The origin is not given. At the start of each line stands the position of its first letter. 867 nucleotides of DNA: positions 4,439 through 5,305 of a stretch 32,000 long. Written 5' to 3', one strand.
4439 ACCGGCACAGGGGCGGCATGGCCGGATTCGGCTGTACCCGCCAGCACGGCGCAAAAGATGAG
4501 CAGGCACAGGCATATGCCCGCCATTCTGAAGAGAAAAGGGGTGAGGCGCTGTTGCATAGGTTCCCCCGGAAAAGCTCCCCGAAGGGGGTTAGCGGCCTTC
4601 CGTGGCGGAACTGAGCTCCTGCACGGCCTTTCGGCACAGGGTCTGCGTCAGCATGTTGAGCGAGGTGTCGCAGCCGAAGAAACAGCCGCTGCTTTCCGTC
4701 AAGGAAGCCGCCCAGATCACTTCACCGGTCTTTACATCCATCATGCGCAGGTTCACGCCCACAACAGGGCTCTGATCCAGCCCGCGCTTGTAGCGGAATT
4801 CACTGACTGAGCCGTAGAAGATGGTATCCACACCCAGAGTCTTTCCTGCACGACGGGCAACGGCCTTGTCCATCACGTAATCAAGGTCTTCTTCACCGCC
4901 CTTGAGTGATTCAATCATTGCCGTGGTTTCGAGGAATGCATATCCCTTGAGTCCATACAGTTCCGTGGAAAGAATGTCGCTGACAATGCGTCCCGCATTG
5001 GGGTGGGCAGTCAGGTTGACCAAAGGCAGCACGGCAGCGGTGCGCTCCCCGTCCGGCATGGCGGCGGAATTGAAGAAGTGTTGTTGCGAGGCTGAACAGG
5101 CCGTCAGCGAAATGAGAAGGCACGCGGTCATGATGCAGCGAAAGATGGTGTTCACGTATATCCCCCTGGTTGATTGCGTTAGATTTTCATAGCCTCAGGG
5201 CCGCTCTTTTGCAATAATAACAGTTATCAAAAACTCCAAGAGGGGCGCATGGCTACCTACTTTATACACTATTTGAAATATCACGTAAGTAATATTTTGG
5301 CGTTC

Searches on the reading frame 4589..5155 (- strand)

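Call 40: search_protein_families(library=pfam, proteins=[window:4589-5155:-], max_evalue=0.00001)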
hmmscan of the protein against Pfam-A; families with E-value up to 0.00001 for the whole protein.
window:4589-5155:- (188 aa): 0 families

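Call 44: search_protein_families(library=ncbifam, proteins=[window:4589-5155:-], max_evalue=0.00001)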
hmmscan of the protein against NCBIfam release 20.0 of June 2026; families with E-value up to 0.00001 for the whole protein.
window:4589-5155:- (188 aa): 1 family
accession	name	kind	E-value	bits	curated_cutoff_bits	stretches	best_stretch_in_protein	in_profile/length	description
TIGR02722.1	lp_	equivalog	5e-08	33.2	110.55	1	91-149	124-182/189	penicillin-binding protein activator LpoB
